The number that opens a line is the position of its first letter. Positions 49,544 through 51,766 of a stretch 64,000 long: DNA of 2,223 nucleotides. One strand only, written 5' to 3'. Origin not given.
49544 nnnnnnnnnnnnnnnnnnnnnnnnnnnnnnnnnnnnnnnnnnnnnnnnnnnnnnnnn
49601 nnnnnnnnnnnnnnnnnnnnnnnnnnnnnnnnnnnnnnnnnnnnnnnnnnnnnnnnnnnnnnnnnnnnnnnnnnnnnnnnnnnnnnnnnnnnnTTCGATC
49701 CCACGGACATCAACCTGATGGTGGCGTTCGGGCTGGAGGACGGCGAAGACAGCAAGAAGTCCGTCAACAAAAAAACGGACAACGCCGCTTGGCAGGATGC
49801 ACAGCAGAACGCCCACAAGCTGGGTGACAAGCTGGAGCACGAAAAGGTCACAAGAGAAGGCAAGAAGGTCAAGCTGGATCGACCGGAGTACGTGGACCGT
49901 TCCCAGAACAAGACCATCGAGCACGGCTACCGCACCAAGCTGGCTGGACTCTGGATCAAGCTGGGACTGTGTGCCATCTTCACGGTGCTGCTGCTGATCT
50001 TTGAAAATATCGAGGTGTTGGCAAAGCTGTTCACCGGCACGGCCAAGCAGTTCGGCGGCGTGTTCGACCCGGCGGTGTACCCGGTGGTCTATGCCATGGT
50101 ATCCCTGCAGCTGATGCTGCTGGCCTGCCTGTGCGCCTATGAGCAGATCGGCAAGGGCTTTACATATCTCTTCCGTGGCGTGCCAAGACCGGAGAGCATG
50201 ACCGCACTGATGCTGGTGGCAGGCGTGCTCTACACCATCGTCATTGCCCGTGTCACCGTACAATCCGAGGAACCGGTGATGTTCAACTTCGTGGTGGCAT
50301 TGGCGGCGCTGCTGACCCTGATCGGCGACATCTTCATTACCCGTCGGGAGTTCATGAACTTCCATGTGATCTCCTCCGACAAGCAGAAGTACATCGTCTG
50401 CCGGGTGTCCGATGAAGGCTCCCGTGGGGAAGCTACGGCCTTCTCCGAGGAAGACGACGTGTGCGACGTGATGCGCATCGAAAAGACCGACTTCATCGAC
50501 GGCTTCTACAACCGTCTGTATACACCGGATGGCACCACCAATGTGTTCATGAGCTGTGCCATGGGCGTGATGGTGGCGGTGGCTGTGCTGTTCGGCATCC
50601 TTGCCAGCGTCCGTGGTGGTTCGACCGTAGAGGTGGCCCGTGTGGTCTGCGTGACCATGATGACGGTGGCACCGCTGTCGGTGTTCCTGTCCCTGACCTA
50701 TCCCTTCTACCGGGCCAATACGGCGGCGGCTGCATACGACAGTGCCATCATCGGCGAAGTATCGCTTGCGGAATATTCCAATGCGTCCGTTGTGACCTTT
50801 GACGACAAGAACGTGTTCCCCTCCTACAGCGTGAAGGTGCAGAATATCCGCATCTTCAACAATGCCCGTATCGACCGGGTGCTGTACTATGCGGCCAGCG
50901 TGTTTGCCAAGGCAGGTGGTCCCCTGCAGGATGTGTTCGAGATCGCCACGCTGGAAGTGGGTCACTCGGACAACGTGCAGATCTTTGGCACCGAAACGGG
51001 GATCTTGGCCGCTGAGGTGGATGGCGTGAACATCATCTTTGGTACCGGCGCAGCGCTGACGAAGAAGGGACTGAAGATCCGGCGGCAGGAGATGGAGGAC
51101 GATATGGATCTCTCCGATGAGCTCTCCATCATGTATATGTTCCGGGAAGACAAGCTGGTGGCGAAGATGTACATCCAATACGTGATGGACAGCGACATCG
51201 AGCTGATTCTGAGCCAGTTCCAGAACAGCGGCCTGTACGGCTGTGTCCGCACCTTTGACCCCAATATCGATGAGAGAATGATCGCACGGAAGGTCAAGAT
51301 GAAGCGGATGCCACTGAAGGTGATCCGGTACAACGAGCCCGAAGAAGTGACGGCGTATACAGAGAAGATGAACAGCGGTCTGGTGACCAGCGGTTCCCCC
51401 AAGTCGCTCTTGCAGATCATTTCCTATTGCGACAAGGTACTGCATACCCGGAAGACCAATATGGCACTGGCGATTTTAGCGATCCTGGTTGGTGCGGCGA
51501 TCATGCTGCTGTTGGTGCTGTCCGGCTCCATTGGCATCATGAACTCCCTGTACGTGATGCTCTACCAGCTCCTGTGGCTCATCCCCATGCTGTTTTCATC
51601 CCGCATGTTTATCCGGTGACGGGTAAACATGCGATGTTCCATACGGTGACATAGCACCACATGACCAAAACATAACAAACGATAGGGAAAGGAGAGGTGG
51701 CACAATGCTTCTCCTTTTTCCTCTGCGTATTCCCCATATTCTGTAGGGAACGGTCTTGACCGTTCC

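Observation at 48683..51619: P1B-ATPase homologue with all catalytic signatures degenerate and a 400-aa acidic disordered N-terminus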

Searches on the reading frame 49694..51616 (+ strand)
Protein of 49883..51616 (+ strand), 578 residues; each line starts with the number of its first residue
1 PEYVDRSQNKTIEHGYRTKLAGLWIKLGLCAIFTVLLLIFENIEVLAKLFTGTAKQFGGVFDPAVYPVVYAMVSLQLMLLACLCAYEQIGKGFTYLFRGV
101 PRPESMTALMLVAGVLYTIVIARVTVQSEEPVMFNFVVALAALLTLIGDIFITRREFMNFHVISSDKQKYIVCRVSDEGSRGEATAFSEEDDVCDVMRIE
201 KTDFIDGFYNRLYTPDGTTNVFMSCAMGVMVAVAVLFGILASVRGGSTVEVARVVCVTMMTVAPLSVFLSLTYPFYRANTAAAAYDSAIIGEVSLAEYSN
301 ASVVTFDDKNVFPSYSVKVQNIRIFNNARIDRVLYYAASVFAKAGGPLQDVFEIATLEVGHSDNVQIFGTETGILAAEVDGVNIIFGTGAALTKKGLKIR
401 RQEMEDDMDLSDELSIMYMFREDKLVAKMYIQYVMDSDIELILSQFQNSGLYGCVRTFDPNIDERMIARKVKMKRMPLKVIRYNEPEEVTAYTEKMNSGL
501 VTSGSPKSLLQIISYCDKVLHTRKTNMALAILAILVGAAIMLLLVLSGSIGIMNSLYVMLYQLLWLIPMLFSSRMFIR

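Call 7: find_homologous_proteins(query=window:49883-51616:+, max_evalue=0.001)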
Query window:49883-51616:+ (578 aa): 390 proteins with E <= 0.001 among 8000 candidates; the best 120 are listed.
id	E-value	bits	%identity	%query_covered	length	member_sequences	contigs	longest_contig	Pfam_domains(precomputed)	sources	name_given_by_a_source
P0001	0.0e+0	1264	100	100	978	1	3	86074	-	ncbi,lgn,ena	-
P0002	0.0e+0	1242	98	100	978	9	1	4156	-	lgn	-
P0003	0.0e+0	1220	95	100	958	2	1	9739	-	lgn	-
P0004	0.0e+0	1218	95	100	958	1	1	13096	-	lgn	-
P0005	0.0e+0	1210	94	100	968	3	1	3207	-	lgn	-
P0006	0.0e+0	1204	94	100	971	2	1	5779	-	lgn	-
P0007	0.0e+0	1178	92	100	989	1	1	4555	-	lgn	-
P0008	0.0e+0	1120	87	100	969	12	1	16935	-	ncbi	-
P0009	0.0e+0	1118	86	100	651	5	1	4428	-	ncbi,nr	ncbi:MAG: hypothetical protein IJX14_10920, partial [Clostridia bacterium]|nr:hypothetical protein [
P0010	0.0e+0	1116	87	100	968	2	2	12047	-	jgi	-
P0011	0.0e+0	1116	86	100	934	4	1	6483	-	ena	-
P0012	0.0e+0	1115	86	100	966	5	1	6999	-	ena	-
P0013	0.0e+0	1109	86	100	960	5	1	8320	-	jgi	-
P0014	0.0e+0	1104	85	100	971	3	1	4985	-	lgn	-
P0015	0.0e+0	1092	84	100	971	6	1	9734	-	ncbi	-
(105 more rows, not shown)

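Call 13: search_solved_structures(query=A2, max_evalue=10, show_alignments=3)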
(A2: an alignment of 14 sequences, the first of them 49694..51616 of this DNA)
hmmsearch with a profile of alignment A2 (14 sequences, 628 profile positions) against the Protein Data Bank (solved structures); distinct sequences matched with E-value up to 10: 1.
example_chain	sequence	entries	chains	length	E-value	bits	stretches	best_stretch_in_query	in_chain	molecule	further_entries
3rfu_A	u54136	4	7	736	1.1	10.7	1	381-532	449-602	Copper efflux ATPase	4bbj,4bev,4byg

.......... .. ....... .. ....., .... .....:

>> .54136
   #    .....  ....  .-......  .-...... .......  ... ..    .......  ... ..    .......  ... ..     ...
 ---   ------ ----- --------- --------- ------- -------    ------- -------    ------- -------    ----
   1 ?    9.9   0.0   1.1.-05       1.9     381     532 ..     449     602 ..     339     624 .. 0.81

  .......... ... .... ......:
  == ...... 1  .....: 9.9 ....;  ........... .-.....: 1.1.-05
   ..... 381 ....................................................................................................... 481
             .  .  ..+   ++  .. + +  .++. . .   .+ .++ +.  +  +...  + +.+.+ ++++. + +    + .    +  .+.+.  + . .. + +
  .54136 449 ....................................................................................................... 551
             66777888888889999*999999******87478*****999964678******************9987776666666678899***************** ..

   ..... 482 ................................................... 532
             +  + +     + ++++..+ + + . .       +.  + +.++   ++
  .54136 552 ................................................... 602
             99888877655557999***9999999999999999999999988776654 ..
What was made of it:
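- Tried and rejected: The narrow 14-sequence profile gave LpCopA at only E 1.1 (call 13).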

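Call 22: predict_structure(alignment_id=A2)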
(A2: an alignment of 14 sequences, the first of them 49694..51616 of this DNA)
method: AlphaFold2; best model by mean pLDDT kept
length: 641 residues; sequences in the alignment: 14
mean_pLDDT: 53.3   pTM: 0.46
mean pLDDT of the five models: 53.3, 51.7, 51.0, 47.1, 45.5
residues with pLDDT >= 90: 0; 70-90: 160; 50-70: 203; < 50: 278
segments of 3 or more residues with pLDDT < 50: 1-68, 119-125, 188-195, 229-280, 344-380, 471-477, 496-586, 635-641
pLDDT, mean of each block of 10 residues (from residue 1): 32 32 33 41 37 30 44 72 82 82 68 57 49 73 83 74 64 72 58 56 76 68 55 30 24 25 39 43 62 70 69 66 60 54 43 27 23 27 67 72 67 53 72 67 81 77 70 50 81 50 31 31 39 38 34 29 25 28 45 65 70 60 63 46 42
secondary structure, 60 per line:
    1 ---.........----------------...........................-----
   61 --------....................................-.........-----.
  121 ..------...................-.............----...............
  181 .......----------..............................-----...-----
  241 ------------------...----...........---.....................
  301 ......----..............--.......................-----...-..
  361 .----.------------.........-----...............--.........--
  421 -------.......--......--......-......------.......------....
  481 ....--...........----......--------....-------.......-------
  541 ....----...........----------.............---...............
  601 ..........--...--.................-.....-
elements in order: H4-12 H29-55 H69-104 H106-114 H129-147 H149-161 H166-187 H198-227 E233-235 E259-261 H266-276 H280-306 H311-324 H327-349 E379-387 H393-407 H410-418 E428-434 E437-442 E445-450 H452-457 H464-470 E477-484 E487-497 H502-507 E516-519 H527-533 E541-544 H549-559 H570-582 H586-610 H618-634 H636-640
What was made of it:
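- Tried and rejected: The first AlphaFold run, with 14 close sequences, was poor (pLDDT 53, call 22) and was not used.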

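Call 23: search_protein_representatives(alignment_id=A2)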
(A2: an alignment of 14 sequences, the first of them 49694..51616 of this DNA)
Query: 14 sequences, 628 profile positions. Proteins with E-value up to 0.001 (for the whole library): 2632; up to 1e-10: 2019; up to 1e-30: 650. The best 150 are listed.
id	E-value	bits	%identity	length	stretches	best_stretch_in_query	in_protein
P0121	0.0e+00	1175.1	-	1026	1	1-628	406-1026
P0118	0.0e+00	1145.2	-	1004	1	1-628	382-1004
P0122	0.0e+00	1113.4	-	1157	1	1-628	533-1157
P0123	0.0e+00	1050.6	-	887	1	2-628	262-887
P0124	6.7e-274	926.5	-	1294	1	1-628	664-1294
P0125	3.1e-237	805.4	-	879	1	3-628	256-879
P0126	1.6e-216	737.0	-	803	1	3-628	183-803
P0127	3.7e-205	699.4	-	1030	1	1-627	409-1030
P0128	4.3e-194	662.9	-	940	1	1-627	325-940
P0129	5.0e-194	662.7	-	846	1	1-628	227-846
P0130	3.2e-192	656.7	-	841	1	1-627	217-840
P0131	7.9e-191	652.1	-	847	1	1-628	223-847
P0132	1.3e-186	638.1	-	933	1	1-628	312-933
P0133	5.8e-185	632.7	-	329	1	273-596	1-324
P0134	7.0e-185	632.5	-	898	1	3-626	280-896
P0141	6.7e-177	606.1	-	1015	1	3-628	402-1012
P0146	2.1e-154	531.8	-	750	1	43-627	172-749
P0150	3.0e-147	508.1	-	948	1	1-628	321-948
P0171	1.1e-134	466.6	-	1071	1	1-627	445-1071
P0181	4.5e-126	438.2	-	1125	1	1-622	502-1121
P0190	7.4e-122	424.3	-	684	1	2-622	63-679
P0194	1.0e-118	413.9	-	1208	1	4-627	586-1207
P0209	1.2e-110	387.2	-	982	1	1-627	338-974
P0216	4.7e-105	368.7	-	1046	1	6-614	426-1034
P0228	2.5e-100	353.1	-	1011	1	2-627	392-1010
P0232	4.9e-95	335.7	-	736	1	3-621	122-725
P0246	9.4e-89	314.9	-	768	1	24-621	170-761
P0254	8.4e-85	301.8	-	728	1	47-624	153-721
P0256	2.9e-84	300.1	-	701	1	8-628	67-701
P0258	8.5e-84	298.5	-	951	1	2-628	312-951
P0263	3.1e-81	290.1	-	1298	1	5-627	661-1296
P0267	3.6e-80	286.6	-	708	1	7-625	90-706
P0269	1.5e-78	281.2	-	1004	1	53-623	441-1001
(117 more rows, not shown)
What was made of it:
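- The family has 2,632 representatives at 50% identity with E<=1e-3 and 650 with E<=1e-30 (call 23).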

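Call 31: find_related_loci(query=A2, collection=genome_contigs, flank=7000)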
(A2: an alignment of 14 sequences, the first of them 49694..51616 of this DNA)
Query A2 (641 aa) in genome_contigs; peptide patterns used: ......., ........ (x = any residue, [..] = any of these).
130 stretches matched a pattern; 63 encode a relative of the query (tblastn E <= 1e-3); 62 distinct loci.
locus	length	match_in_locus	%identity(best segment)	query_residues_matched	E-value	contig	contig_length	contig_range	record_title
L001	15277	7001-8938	90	1-641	0e+0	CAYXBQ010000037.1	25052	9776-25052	MAG TPA_asm: uncultured Ruminococcus sp. isolate SRP313737_co1_18 genome assembly, contig: NODE_3107_length_25052_cov_23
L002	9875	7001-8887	84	1-641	0e+0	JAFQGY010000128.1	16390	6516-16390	MAG: Clostridia bacterium isolate RGIG1810 Goat_Cecum-5__c239459, whole genome shotgun sequence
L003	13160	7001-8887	81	1-641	0e+0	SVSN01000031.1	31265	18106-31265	MAG: Oscillospiraceae bacterium isolate SIG670 NODE_29956_length_31265_cov_8.415794, whole genome shotgun sequence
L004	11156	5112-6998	80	1-641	0e+0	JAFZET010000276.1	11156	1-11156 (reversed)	MAG: Clostridia bacterium isolate RGIG7700 Water_buffalos_Rectum-3__c310084, whole genome shotgun sequence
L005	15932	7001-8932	69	1-641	0e+0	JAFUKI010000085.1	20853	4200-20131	MAG: Clostridia bacterium isolate RGIG4573 Roe_deer_Rectum-2__c313154, whole genome shotgun sequence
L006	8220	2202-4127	69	1-641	0e+0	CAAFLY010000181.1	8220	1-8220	MAG TPA_asm: Clostridia bacterium, isolate HGM12660, WGS project CAAFLY010000000 data, contig: SRS1596863_101_k141_10785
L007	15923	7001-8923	68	1-641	0e+0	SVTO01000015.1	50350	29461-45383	MAG: Oscillospiraceae bacterium isolate SIG697 NODE_15751_length_50350_cov_2.497621, whole genome shotgun sequence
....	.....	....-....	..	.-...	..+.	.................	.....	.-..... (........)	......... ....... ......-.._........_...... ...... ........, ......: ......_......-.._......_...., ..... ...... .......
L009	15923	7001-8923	98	1-641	0e+0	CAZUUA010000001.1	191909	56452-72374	MAG TPA_asm: uncultured Ruminococcus sp. isolate SRP350583_co1_434 genome assembly, contig: NODE_35_length_191909_cov_76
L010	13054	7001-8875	65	2-641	0e+0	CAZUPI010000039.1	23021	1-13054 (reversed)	MAG TPA_asm: uncultured Ruminococcus sp. isolate SRP222994_co1_84 genome assembly, contig: NODE_4465_length_23021_cov_5.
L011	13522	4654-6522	62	2-641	0e+0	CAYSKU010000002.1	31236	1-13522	MAG TPA_asm: uncultured Ruminococcus sp. isolate SRP313737_co1_328 genome assembly, contig: NODE_2316_length_31236_cov_7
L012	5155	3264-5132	61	2-641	0e+0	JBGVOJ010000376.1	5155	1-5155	MAG: Eubacteriales bacterium isolate fecal_MAG_213 fecal_MAG_213_contig_0376, whole genome shotgun sequence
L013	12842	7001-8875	62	2-641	0e+0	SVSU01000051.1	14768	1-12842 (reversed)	MAG: Oscillospiraceae bacterium isolate SIG677 NODE_70326_length_14768_cov_1.841268, whole genome shotgun sequence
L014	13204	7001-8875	61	2-641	0e+0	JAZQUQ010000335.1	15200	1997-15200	MAG: Eubacteriales bacterium isolate T1900045180_TC20190176.MAGScoT_cleanbin_000015 SGB_5229_k141_1800184, whole genome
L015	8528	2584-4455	63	2-641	0e+0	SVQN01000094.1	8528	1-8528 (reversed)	MAG: Oscillospiraceae bacterium isolate SIG618 NODE_40482_length_8528_cov_2.648851, whole genome shotgun sequence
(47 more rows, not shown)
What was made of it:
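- Tried and rejected: With the close alignment it used two very specific peptides, so the 62 GTDB loci are a lower bound and all are close relatives (call 31).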

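Call 35: find_homologous_proteins(query=A4, max_evalue=0.001)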
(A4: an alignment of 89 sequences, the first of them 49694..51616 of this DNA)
Query A4 (89 sequences) (641 aa, profile of the alignment): 488 proteins with E <= 0.001 among 8000 candidates; the best 120 are listed.
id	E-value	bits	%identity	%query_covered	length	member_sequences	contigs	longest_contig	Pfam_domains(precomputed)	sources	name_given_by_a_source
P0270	9.4e-281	952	35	100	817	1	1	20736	-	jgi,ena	jgi:hypothetical protein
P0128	9.9e-281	952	42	100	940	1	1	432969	-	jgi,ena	-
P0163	1.2e-280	951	35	100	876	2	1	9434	-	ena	-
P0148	1.5e-279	948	35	100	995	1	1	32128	-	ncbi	-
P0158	3.4e-278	943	33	98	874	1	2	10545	-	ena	-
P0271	1.7e-277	941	36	100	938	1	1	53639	-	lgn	-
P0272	1.0e-275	935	46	100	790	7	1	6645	-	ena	-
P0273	5.4e-274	929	45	100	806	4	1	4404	-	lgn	-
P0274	2.2e-271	921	45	100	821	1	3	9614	-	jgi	-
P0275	8.7e-270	915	45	100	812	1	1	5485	-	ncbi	-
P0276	4.1e-269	913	45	100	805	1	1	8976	-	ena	-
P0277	4.9e-269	913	45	100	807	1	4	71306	-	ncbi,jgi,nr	ncbi:MAG: hypothetical protein E7662_00870 [Ruminococcaceae bacterium]|nr:hypothetical protein [Osci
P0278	5.2e-269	913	44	100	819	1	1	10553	-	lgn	-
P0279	2.3e-268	911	44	100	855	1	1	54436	-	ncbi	-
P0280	2.3e-268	911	35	100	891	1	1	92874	-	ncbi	-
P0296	5.1e-261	886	30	100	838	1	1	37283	-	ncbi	-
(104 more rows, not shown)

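Call 36: list_cluster_members(proteins=[P0254, P0232, P0246, P0190, P0146, P0269, P0263, P0216, P0267, P0256])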
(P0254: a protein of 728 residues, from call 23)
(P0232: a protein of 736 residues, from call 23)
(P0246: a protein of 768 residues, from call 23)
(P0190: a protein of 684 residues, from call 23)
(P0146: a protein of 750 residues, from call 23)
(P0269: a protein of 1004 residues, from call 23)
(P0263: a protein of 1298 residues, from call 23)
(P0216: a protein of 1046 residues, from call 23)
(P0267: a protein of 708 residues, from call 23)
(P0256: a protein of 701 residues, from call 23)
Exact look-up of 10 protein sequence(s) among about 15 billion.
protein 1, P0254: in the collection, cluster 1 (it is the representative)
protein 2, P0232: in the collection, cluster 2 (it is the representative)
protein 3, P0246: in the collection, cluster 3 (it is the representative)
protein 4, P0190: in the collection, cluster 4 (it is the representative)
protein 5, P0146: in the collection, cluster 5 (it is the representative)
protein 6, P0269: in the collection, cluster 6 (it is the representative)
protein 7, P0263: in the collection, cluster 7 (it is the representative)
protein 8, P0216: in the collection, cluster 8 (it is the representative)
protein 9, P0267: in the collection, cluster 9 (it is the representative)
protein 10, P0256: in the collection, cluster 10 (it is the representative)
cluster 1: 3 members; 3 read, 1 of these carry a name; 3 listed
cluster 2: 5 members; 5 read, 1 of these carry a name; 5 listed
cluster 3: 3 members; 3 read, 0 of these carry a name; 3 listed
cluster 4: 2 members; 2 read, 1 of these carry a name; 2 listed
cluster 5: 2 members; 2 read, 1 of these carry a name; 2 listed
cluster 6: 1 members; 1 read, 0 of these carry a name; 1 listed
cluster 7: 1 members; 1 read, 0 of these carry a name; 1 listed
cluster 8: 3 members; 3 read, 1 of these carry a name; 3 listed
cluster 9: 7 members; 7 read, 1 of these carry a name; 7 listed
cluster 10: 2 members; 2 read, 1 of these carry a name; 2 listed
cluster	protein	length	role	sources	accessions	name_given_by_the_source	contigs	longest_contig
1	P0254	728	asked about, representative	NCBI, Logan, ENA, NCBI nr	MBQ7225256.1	MAG: hypothetical protein IJX02_01490 [Clostridia bacterium] | hypothetical protein [Clostridia bacterium]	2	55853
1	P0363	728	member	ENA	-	-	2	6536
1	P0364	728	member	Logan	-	-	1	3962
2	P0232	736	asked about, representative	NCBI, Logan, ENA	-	-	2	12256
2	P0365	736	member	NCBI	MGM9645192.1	MAG: hypothetical protein ACI3XS_00680 [Eubacteriales bacterium]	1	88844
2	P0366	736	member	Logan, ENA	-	-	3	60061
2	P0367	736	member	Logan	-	-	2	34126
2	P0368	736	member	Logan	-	-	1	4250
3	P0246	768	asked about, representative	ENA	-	-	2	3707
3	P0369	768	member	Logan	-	-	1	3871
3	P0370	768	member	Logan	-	-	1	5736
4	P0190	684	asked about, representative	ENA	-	-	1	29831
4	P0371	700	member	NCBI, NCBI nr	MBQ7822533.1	MAG: hypothetical protein IJ391_09670, partial [Clostridia bacterium] | hypothetical protein [Clostridia bacterium]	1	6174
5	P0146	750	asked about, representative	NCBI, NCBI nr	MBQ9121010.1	MAG: hypothetical protein IJY12_01450 [Clostridia bacterium] | hypothetical protein [Clostridia bacterium]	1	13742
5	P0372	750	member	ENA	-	-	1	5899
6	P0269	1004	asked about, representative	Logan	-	-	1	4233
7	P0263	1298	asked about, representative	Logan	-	-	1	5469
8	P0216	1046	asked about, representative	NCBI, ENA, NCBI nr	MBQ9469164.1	MAG: hypothetical protein IJU52_09180 [Clostridia bacterium] | hypothetical protein [Clostridia bacterium]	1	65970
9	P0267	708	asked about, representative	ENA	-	-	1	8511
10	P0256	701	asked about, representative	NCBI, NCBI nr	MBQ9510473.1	MAG: hypothetical protein IJR55_02045, partial [Clostridia bacterium] | hypothetical protein [Clostridia bacterium]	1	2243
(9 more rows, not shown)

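Call 37: predict_structure(alignment_id=A4)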
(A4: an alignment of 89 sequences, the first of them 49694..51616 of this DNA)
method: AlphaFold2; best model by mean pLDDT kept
length: 641 residues; sequences in the alignment: 89
mean_pLDDT: 92.5   pTM: 0.87
mean pLDDT of the five models: 92.5, 92.6, 91.5, 91.3, 91.1
residues with pLDDT >= 90: 542; 70-90: 67; 50-70: 22; < 50: 10
segments of 3 or more residues with pLDDT < 50: 16-18, 20-24
pLDDT, mean of each block of 10 residues (from residue 1): 57 53 53 74 74 73 92 97 98 98 95 91 93 97 98 97 96 98 94 94 98 98 98 95 92 88 96 92 95 98 97 96 97 96 97 95 95 96 96 97 96 96 96 96 98 97 94 92 98 97 94 95 96 91 93 90 97 95 96 97 97 95 97 94 81
secondary structure, 60 per line:
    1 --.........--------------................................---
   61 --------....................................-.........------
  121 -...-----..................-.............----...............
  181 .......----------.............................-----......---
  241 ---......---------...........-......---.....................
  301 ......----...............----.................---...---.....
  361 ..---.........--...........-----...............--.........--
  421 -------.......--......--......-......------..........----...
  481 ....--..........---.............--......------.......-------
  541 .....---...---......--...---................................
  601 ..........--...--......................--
elements in order: H3-11 H26-57 H69-104 H106-114 H130-147 H149-161 H166-187 H198-226 E232-237 H244-249 E259-269 H271-276 H280-306 H311-325 H330-346 E350-352 H356-362 E366-370 H371-374 E380-387 H393-407 H410-418 E428-434 E437-442 E445-450 H452-457 H464-473 E478-484 E487-496 H500-512 E515-520 H527-533 E541-545 E555-560 E563-565 H569-610 H618-639
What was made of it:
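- On P-type ATPase, subclass P1B: The AF2 model has pLDDT 92.5 (call 37).
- A confident fold is predicted (call 37).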
